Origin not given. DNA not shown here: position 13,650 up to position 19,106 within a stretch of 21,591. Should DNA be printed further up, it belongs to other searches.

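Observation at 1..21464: Capsid-less circular element whose only virion-type gene is a 1718-aa tape measure: candidate new kind of phage satellite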

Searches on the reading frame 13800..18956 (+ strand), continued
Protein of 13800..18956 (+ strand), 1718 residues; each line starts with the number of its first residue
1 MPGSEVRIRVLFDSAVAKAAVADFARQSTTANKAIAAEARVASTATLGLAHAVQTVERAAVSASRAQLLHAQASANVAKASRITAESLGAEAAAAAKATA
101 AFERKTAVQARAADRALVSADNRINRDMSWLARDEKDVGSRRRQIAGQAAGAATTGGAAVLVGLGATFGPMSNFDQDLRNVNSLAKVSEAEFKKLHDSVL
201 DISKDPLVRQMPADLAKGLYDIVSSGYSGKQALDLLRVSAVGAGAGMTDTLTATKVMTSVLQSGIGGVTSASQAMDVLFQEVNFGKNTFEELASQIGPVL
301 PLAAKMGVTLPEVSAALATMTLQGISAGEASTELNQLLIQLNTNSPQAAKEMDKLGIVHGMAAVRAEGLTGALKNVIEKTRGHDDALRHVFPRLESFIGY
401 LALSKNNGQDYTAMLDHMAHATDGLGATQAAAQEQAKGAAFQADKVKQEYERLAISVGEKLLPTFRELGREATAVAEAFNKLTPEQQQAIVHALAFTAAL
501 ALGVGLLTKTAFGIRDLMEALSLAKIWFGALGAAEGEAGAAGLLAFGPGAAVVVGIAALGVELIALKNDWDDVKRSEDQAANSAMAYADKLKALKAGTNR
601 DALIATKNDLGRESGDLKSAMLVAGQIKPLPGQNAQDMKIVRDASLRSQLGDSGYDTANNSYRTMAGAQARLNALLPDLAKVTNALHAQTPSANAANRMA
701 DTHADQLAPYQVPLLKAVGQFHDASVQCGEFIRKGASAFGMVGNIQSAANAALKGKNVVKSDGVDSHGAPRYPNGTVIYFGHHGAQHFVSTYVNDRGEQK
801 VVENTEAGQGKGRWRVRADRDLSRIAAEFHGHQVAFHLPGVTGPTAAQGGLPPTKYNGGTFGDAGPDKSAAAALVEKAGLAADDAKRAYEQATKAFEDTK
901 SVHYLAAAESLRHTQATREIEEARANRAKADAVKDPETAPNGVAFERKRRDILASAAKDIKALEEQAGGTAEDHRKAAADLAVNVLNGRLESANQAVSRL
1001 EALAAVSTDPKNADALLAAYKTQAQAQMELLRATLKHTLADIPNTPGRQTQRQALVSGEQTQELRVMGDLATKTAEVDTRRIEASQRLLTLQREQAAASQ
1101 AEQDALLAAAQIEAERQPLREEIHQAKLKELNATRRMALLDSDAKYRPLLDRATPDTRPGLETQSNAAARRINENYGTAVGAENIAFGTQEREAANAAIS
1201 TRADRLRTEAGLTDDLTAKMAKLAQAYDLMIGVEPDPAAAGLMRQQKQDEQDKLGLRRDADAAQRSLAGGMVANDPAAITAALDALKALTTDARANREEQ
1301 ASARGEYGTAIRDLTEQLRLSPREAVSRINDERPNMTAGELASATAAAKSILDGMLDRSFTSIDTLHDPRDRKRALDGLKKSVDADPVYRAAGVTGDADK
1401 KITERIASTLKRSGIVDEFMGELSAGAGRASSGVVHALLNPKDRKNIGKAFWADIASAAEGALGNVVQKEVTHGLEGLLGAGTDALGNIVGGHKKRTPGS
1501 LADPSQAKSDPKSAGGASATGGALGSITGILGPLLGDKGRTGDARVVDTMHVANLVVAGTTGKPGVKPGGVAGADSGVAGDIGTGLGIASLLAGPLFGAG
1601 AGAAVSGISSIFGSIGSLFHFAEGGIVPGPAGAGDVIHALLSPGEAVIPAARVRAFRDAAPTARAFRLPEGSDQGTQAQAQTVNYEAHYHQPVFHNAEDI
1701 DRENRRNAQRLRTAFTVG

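Call 48: search_solved_structures(query=window:13800-18956:+, max_evalue=1)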
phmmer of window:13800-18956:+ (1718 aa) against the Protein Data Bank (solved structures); distinct sequences matched with E-value up to 1: 1.
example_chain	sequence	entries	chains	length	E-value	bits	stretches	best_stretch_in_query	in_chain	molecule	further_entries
4mxw_Y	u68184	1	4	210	0.7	10.5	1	1572-1628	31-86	Lymphotoxin-beta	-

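Call 50: search_protein_families(library=pfam, proteins=[L015:8049-8546:+, L015:8546-9961:+, L015:6994-7989:+, L015:5443-6069:+, L015:4999-5436:+, L015:6503-6892:+], max_evalue=1)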
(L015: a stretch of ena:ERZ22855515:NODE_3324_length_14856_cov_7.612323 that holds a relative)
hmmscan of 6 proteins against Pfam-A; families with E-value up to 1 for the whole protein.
L015:8049-8546:+ (165 aa): 0 families

L015:8546-9961:+ (471 aa): 2 families
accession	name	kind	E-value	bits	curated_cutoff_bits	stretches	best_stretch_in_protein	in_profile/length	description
PF01343.23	Peptidase_S49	-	9.1e-30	104.1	24.9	1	165-313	3-150/154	Peptidase family S49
PF25145.1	NfeD1b_N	-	5.8e-05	23.2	40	1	124-206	18-97/189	NfeD1b, N-terminal domain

L015:6994-7989:+ (331 aa): 5 families
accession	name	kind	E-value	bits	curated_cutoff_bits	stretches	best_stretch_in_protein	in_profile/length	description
PF13730.12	HTH_36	-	4.9e-07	29.9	25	1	29-82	3-55/55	Helix-turn-helix domain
PF11602.14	NTPase_P4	-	0.0018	18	27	1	151-208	67-128/320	ATPase P4 of dsRNA bacteriophage phi-12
PF21984.2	DnaD_N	-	0.099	13.3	27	1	28-102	13-83/101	DnaD N-terminal domain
PF13545.12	HTH_Crp_2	-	0.11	12.9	27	1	41-86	7-57/70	Crp-like helix-turn-helix domain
PF23928.1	DUF7266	-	0.13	12.4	27.6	1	40-105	25-94/145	Family of unknown function (DUF7266)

L015:5443-6069:+ (208 aa): 3 families
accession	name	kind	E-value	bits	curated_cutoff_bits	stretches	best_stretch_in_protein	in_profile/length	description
PF12728.13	HTH_17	-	0.00047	20.8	27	1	22-66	1-43/51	Helix-turn-helix domain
PF13551.12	HTH_29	-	0.005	17.4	28.1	1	20-50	10-40/64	Winged helix-turn helix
PF16577.11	UBA_5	-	0.17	12.5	27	1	146-172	21-47/62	UBA domain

L015:4999-5436:+ (145 aa): 0 families

L015:6503-6892:+ (129 aa): 1 family
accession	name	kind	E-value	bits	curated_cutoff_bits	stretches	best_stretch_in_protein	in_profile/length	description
PF04026.17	SpoVG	-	0.018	15.6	29.6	1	14-90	10-81/82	SpoVG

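Call 51: find_related_loci(query=L001:600-2084:+, collection=metagenome_contigs, flank=10000)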
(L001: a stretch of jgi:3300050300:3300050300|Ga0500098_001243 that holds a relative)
Query L001:600-2084:+ (494 aa) in metagenome_contigs; peptide patterns used: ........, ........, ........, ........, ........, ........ (x = any residue, [..] = any of these).
129 stretches matched a pattern, but none encodes a relative of the query by tblastn (E <= 1e-3).

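Call 57: find_homologous_proteins(query=L001:600-2084:+, max_evalue=1e-30)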
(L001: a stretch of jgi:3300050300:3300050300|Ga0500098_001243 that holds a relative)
Query L001:600-2084:+ (494 aa): 3 proteins with E <= 1e-30 among 8000 candidates.
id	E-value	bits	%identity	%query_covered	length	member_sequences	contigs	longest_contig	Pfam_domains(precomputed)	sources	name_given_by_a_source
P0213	0.0e+0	1139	100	100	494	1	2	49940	PF12708.13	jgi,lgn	-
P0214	1.0e-156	541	60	87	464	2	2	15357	PF12708.13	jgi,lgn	-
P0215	2.4e-53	200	44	56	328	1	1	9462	-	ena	-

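Call 58: find_encoding_contigs(protein=P0213, flank=10000, max_places=2)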
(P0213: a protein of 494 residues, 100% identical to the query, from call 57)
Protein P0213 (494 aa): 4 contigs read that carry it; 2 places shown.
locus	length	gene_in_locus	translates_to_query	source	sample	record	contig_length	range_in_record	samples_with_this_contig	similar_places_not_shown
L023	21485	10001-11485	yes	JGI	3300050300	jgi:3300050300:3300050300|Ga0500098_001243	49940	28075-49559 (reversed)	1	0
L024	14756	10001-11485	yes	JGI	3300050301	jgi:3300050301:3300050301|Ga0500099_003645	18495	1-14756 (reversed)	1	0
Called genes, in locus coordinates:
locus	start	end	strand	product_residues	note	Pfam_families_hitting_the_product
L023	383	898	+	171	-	-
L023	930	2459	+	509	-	PF03237:Terminase_6N, PF17289:Terminase_6C (weak)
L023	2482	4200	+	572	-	-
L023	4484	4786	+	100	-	-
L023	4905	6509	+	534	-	PF01343:Peptidase_S49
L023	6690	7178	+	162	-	PF02924:HDPD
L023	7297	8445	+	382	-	PF03864:Phage_cap_E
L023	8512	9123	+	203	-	-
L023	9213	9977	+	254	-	-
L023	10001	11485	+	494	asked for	PF12708:Pect-lyase_RHGA_epim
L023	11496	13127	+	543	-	PF00657:Lipase_GDSL (weak), PF13472:Lipase_GDSL_2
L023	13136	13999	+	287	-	-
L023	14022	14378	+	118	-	-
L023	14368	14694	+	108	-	-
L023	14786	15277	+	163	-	-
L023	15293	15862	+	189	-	-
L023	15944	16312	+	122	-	-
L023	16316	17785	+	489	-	-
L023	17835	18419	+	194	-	-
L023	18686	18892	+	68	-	-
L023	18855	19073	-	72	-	-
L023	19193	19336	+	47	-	-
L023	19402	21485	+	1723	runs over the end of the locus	PF10145:PhageMin_Tail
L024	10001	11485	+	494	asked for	PF12708:Pect-lyase_RHGA_epim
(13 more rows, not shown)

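Call 85: find_encoding_contigs(protein=P0004, flank=10000, max_places=2)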
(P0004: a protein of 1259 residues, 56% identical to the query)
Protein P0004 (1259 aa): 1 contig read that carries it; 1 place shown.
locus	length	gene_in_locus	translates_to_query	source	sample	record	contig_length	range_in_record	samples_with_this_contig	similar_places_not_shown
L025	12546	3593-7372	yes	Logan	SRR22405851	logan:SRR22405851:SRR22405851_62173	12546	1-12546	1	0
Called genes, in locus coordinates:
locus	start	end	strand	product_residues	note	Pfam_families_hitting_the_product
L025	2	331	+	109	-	?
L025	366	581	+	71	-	-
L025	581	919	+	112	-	-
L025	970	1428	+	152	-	-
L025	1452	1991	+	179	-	-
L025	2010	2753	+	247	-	-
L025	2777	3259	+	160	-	-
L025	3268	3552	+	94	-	-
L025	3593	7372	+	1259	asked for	PF10145:PhageMin_Tail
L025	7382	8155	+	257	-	-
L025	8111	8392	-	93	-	-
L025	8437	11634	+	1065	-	-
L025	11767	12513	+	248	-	-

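Call 86: find_encoding_contigs(protein=P0012, flank=10000, max_places=2)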
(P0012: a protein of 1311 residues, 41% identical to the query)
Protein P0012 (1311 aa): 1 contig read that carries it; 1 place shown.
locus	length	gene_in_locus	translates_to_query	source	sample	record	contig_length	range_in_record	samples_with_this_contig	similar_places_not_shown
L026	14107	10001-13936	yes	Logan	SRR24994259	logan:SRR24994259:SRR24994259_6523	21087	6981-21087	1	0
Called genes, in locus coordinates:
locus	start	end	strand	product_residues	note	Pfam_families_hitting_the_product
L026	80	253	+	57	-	-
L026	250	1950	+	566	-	PF01343:Peptidase_S49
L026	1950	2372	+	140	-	-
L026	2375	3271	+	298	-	PF10124:Mu-like_gpT, PF25209:Phage_capsid_4, PF10124:Mu-like_gpT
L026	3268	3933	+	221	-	-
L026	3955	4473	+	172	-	-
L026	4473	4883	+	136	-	-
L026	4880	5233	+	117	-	-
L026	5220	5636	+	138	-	-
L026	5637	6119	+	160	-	-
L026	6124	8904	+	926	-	-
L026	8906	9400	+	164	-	-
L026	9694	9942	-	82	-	-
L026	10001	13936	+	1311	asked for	PF10145:PhageMin_Tail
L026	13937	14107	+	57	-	?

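Call 95: search_protein_families(library=ncbifam, proteins=[window:13800-18956:+, L023:383-898:+], max_evalue=0.01)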
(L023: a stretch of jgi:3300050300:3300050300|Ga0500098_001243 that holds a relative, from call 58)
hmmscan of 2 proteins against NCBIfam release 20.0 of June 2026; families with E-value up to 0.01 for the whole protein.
window:13800-18956:+ (1718 aa): 1 family
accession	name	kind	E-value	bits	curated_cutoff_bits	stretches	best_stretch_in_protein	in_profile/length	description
TIGR01760.1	tape_meas_TP901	equivalog_domain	2.3e-31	109.1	28.8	1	158-502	2-346/349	phage tail tape measure protein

L023:383-898:+ (171 aa): 0 families

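Call 96: search_protein_families(library=phrogs, proteins=[L023:383-898:+, L023:2482-4200:+, L023:17835-18419:+, L023:18686-18892:+, L015:8049-8546:+, L015:8546-9961:+, L015:6994-7989:+, L015:4589-5002:+, L023:13136-13999:+], max_evalue=0.01)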
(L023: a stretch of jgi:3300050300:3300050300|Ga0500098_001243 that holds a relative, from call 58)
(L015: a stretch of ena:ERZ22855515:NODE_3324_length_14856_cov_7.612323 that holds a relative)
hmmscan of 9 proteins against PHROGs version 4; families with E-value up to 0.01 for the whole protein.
L023:383-898:+ (171 aa): 2 families
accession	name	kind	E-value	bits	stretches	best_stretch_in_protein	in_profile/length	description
phrog_4102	-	head and packaging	1.3e-13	52.5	1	40-147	9-110/166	terminase small subunit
phrog_1482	-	head and packaging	0.0019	18.8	1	39-93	8-62/147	terminase small subunit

L023:2482-4200:+ (572 aa): 1 family
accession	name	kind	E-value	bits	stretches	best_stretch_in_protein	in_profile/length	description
phrog_3753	-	head and packaging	7.6e-21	75.4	1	139-558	54-450/503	portal protein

L023:17835-18419:+ (194 aa): 1 family
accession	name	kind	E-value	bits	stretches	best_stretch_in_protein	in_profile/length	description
phrog_7947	-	unknown function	0.0022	19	1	129-185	32-87/104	-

L023:18686-18892:+ (68 aa): 0 families

L015:8049-8546:+ (165 aa): 0 families

L015:8546-9961:+ (471 aa): 3 families
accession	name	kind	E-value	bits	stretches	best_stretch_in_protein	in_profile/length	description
phrog_53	-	head and packaging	3.8e-51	175.9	1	96-461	72-427/583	head maturation protease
phrog_33023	-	unknown function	9.2e-23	81.7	1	136-315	109-289/507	-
phrog_4759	-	unknown function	5.3e-09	37.1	1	98-210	80-195/209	-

L015:6994-7989:+ (331 aa): 9 families
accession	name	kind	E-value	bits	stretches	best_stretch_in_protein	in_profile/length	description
phrog_270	-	DNA, RNA and nucleotide metabolism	8e-07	29.8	1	8-161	27-170/383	replication initiation protein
phrog_186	-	DNA, RNA and nucleotide metabolism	1.7e-06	28.9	1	33-152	43-147/308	DnaD-like helicase loader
phrog_391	-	DNA, RNA and nucleotide metabolism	0.00033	21.4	1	55-165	40-139/298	replication initiation O-like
phrog_428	-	DNA, RNA and nucleotide metabolism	0.00074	19.8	1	41-147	111-208/455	replication initiation protein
phrog_345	-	DNA, RNA and nucleotide metabolism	0.0014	19.4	1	49-150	64-174/297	replication initiation O-like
phrog_8102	-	DNA, RNA and nucleotide metabolism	0.0026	17.9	1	21-122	24-126/337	replication initiation protein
phrog_1835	-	DNA, RNA and nucleotide metabolism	0.0043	17.4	1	19-160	34-161/301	HTH DNA binding protein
phrog_1032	-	DNA, RNA and nucleotide metabolism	0.0049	17.9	1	66-164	51-152/281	replication initiation protein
phrog_4221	-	DNA, RNA and nucleotide metabolism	0.0084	16.4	0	53-129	46-122/325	replication initiation protein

L015:4589-5002:+ (137 aa): 1 family
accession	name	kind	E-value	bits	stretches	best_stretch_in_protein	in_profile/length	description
phrog_5737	-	unknown function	3.9e-09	37.7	1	4-127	3-122/138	-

L023:13136-13999:+ (287 aa): 0 families
